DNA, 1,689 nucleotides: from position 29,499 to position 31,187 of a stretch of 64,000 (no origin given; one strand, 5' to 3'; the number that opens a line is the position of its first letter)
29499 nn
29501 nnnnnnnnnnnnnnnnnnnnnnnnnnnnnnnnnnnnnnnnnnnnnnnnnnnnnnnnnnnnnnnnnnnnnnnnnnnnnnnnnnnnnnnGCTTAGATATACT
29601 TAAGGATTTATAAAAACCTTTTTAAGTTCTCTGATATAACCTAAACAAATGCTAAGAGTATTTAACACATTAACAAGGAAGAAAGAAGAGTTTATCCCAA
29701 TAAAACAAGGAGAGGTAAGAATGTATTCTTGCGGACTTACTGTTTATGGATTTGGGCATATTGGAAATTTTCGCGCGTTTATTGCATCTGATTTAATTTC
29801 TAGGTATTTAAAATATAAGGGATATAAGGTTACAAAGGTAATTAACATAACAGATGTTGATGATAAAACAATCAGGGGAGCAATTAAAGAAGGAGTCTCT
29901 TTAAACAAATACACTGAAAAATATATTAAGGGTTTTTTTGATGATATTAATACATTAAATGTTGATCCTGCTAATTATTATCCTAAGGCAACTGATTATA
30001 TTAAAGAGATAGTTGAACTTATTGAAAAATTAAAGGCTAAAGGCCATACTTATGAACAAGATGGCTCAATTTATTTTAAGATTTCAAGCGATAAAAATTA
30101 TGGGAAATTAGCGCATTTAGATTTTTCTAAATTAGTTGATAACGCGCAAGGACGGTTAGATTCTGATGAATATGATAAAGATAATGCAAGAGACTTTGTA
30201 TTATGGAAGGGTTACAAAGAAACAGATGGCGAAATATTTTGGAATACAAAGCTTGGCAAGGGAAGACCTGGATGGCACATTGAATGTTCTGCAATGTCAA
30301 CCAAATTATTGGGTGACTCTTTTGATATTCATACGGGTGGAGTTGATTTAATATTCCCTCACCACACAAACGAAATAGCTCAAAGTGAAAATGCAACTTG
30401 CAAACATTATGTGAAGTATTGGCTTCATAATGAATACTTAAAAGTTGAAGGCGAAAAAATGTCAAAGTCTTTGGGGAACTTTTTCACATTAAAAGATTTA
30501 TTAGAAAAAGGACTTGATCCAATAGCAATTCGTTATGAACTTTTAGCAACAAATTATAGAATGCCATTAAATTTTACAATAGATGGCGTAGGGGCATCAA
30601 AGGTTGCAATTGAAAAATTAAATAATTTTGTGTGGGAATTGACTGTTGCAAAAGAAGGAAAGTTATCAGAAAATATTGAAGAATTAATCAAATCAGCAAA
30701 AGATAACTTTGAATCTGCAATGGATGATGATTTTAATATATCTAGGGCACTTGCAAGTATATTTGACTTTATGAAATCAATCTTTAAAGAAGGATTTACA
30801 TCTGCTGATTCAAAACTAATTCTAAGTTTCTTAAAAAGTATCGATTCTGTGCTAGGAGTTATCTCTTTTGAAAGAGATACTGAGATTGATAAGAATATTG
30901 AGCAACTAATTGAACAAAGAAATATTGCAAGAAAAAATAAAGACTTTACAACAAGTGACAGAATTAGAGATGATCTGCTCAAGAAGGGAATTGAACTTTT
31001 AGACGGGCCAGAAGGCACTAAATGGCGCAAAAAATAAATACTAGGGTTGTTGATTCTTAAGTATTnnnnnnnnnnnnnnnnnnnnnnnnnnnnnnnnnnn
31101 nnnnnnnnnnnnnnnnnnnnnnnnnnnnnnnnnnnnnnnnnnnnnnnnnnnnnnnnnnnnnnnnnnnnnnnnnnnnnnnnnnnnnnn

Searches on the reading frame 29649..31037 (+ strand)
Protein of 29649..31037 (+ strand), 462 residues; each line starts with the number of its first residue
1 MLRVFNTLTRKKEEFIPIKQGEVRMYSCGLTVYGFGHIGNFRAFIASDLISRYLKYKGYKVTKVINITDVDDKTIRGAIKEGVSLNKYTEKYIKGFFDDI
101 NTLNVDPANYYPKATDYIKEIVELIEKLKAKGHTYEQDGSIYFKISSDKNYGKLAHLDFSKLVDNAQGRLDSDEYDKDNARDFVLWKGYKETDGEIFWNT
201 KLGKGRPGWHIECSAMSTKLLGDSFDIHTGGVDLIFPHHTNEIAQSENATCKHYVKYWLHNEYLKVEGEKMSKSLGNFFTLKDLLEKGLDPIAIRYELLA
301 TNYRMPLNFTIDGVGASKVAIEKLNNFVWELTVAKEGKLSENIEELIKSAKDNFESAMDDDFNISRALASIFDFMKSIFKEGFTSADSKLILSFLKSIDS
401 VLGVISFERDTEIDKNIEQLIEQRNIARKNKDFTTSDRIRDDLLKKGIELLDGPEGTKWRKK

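Call 13: search_protein_families(library=ncbifam, proteins=[window:29649-31037:+], max_evalue=0.00001)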
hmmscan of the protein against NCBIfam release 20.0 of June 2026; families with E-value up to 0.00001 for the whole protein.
window:29649-31037:+ (462 aa): 11 families
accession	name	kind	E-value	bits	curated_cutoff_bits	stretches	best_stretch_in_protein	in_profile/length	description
TIGR00435.1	cysS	equivalog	5.5e-150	500.5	340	1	2-461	1-465/466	cysteine--tRNA ligase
NF011108.0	PRK14536.1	equivalog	3.9e-124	415.1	780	1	2-461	3-489/490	cysteine--tRNA ligase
NF011107.0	PRK14534.1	equivalog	4.2e-85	286.5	744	1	1-460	2-479/481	cysteine--tRNA ligase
TIGR03447.1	mycothiol_MshC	equivalog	2.4e-76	257.2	485.1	1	2-404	18-409/411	cysteine--1-D-myo-inosityl 2-amino-2-deoxy-alpha-D-glucopyranoside ligase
TIGR00398.1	metG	equivalog_domain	1.3e-15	57.1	336.35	1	35-154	13-133/530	methionine--tRNA ligase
NF001100.0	PRK00133.1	equivalog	1e-13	50.7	587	1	259-311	319-372/676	methionine--tRNA ligase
NF008957.0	PRK12300.1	subfamily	2.9e-09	35.5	677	1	256-370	612-729/946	leucine--tRNA ligase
NF008900.0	PRK12267.1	equivalog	3.4e-09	35.8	598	0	36-138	19-122/648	methionine--tRNA ligase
TIGR00396.1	leuS_bact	equivalog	1.9e-08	32.9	548.4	0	37-106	45-114/843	leucine--tRNA ligase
TIGR00467.1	lysS_arch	equivalog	1.5e-07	30.4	147.55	0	22-76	18-70/515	lysine--tRNA ligase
TIGR00395.1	leuS_arch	equivalog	8.4e-07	27.4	648.5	1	255-373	605-730/938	leucine--tRNA ligase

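Call 45: list_cluster_members(proteins=[window:29649-31034:+, window:37782-40220:-, window:40461-42215:+, window:17847-20894:-, window:17847-20897:-])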
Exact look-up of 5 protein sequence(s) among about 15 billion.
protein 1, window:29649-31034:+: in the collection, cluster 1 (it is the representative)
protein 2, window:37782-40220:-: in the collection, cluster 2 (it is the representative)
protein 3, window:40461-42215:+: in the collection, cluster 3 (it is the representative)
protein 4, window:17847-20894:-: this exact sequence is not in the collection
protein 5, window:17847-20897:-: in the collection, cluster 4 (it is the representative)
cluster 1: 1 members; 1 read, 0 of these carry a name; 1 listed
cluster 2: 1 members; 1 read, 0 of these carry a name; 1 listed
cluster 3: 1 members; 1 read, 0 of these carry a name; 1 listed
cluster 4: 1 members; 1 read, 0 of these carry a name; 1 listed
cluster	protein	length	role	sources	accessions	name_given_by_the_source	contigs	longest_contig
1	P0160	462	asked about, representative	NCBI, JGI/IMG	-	-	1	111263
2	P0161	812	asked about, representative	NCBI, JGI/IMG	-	-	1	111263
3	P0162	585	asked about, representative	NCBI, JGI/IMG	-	-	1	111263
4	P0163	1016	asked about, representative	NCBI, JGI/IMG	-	-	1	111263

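Call 47: find_encoding_contigs(protein=P0160, flank=2000, max_places=3)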
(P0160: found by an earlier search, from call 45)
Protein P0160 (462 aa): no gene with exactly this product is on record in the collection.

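Call 48: find_homologous_proteins(query=P0161, max_evalue=1e-50)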
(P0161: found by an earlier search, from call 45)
Query P0161 (812 aa): 8000 proteins with E <= 1e-50 among 8000 candidates; the best 120 are listed.
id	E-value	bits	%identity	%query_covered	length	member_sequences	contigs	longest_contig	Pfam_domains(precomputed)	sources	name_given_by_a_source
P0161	0.0e+0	1900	100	100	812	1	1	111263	PF09334.18,PF01406.26,PF08264.20,PF13603.13,PF01921.25,PF00133.29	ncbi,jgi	-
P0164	0.0e+0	1482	76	100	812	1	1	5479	PF09334.18,PF01406.26,PF08264.20,PF01921.25,PF00133.29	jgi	jgi:valyl-tRNA synthetase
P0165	0.0e+0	1363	69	100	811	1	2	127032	PF09334.18,PF01406.26,PF08264.20,PF00133.29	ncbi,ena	-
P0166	0.0e+0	1360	70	99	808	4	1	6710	PF09334.18,PF01406.26,PF08264.20,PF00133.29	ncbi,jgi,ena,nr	ncbi:valine--tRNA ligase [Candidatus Woesearchaeota archaeon]|nr:MAG: valine--tRNA ligase [Candidatu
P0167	0.0e+0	1216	64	99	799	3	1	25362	PF09334.18,PF01406.26,PF08264.20,PF01921.25,PF00133.29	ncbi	-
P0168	0.0e+0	1208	63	99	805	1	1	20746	PF09334.18,PF01406.26,PF08264.20,PF01921.25,PF00133.29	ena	-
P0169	0.0e+0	1208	63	99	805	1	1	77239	PF09334.18,PF01406.26,PF08264.20,PF01921.25,PF00133.29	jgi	-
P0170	0.0e+0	1207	63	99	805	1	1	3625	PF09334.18,PF01406.26,PF08264.20,PF01921.25,PF00133.29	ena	-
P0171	0.0e+0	1205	63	99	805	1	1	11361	PF09334.18,PF01406.26,PF08264.20,PF01921.25,PF00133.29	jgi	jgi:valyl-tRNA synthetase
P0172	0.0e+0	1140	60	99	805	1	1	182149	PF09334.18,PF01406.26,PF08264.20,PF00133.29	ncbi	ncbi:MAG: valine--tRNA ligase [Candidatus Woesearchaeota archaeon]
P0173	0.0e+0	1140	59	98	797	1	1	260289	PF09334.18,PF01406.26,PF08264.20,PF01921.25,PF00133.29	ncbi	-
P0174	0.0e+0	1129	60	96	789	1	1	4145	PF09334.18,PF01406.26,PF08264.20,PF13603.13,PF01921.25,PF00133.29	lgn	-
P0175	0.0e+0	1119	59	99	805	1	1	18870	PF09334.18,PF01406.26,PF08264.20,PF01921.25,PF00133.29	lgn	-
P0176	0.0e+0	1115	57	99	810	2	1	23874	PF09334.18,PF01406.26,PF08264.20,PF13603.13,PF01921.25,PF00133.29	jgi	jgi:valyl-tRNA synthetase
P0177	0.0e+0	1111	58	99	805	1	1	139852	PF09334.18,PF01406.26,PF08264.20,PF00133.29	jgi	jgi:valyl-tRNA synthetase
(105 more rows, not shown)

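Call 49: find_encoding_contigs(protein=P0165, flank=10000, max_places=2)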
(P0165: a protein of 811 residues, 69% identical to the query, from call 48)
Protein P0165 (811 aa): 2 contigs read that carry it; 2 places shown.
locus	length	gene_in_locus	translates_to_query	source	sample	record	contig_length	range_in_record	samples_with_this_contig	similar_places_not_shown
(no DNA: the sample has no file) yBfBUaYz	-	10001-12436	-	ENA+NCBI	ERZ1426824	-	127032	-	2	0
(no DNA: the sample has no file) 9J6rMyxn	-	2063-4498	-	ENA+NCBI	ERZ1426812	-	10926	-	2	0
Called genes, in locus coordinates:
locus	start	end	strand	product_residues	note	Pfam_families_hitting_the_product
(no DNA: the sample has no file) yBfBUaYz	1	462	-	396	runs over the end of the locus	PF00483:NTP_transferase, PF12804:NTP_transf_3, PF00132:Hexapep (weak), PF25084:LbH_EIF2B, PF25087:GMPPB_C, PF00132:Hexapep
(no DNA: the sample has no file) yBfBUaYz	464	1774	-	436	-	PF02878:PGM_PMM_I, PF02879:PGM_PMM_II, PF02880:PGM_PMM_III, PF00408:PGM_PMM_IV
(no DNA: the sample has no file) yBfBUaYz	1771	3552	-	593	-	PF13230:GATase_4 (faint), PF13522:GATase_6, PF13537:GATase_7, PF01380:SIS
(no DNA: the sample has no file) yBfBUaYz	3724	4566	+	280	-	-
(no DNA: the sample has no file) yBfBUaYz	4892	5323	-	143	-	-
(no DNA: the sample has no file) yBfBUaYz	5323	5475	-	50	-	-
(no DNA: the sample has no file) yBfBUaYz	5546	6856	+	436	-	PF00932:LTD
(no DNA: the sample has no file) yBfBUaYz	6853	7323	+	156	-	-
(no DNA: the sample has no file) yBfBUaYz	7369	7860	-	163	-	-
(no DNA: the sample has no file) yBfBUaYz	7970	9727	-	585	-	PF04068:Fer4_RLI (faint), PF00037:Fer4, PF12837:Fer4_6 (weak), PF02463:SMC_N, PF00005:ABC_tran, PF13304:AAA_21 (faint), PF00005:ABC_tran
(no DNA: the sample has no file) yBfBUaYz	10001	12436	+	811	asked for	PF00133:tRNA-synt_1, PF01406:tRNA-synt_1e (faint), PF09334:tRNA-synt_1g, PF08264:Anticodon_1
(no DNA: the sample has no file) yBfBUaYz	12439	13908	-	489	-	PF02412:TSP_3 (faint)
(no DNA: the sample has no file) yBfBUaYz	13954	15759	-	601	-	PF02412:TSP_3 (faint)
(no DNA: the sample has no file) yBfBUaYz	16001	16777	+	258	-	PF04055:Radical_SAM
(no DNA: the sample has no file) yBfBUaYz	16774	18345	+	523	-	PF01695:IstB_IS21 (faint), PF05496:RuvB_N (faint), PF14532:Sigma54_activ_2 (faint), PF02367:TsaE (faint), PF13191:AAA_16 (faint), PF00004:AAA, PF00910:RNA_helicase (faint), PF00004:AAA, +11 more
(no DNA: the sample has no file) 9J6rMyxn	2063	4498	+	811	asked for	PF00133:tRNA-synt_1, PF01406:tRNA-synt_1e (faint), PF09334:tRNA-synt_1g, PF08264:Anticodon_1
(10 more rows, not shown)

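Call 50: find_encoding_contigs(protein=P0164, flank=10000, max_places=2)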
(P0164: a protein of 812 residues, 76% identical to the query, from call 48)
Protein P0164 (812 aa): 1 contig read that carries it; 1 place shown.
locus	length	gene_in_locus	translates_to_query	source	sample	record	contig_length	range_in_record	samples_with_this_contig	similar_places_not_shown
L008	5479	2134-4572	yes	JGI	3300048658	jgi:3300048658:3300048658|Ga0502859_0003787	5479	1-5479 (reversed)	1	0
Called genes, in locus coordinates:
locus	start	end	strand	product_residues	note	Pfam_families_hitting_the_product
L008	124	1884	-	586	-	PF00037:Fer4, PF12837:Fer4_6 (weak), PF02463:SMC_N (weak), PF00005:ABC_tran, PF13304:AAA_21 (faint), PF13401:AAA_22 (faint), PF20720:nSTAND3 (faint), PF00005:ABC_tran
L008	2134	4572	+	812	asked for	PF00133:tRNA-synt_1, PF01921:tRNA-synt_1f (faint), PF09334:tRNA-synt_1g, PF01406:tRNA-synt_1e (weak), PF09334:tRNA-synt_1g (weak), PF08264:Anticodon_1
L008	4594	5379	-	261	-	PF05345:He_PIG (weak)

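Call 51: find_encoding_contigs(protein=P0166, flank=10000, max_places=2)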
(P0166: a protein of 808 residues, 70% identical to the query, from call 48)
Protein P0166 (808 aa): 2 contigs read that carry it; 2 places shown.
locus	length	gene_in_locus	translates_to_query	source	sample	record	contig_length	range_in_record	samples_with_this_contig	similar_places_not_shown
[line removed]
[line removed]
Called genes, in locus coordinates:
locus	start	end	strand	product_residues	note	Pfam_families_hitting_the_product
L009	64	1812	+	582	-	PF03571:Peptidase_M49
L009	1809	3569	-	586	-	PF04068:Fer4_RLI, PF13237:Fer4_10 (faint), PF00037:Fer4, PF12837:Fer4_6 (weak), PF02463:SMC_N, PF00004:AAA (faint), PF00005:ABC_tran, PF00005:ABC_tran, +1 more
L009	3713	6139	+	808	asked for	PF00133:tRNA-synt_1, PF01406:tRNA-synt_1e (faint), PF09334:tRNA-synt_1g, PF08264:Anticodon_1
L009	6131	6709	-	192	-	?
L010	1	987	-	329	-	PF04068:Fer4_RLI, PF13187:Fer4_9 (faint), PF00037:Fer4, PF12837:Fer4_6 (weak), PF13237:Fer4_10 (weak), PF02463:SMC_N, PF00005:ABC_tran, PF13304:AAA_21 (faint)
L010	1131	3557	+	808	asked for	PF00133:tRNA-synt_1, PF01406:tRNA-synt_1e (faint), PF09334:tRNA-synt_1g, PF08264:Anticodon_1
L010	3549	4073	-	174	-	-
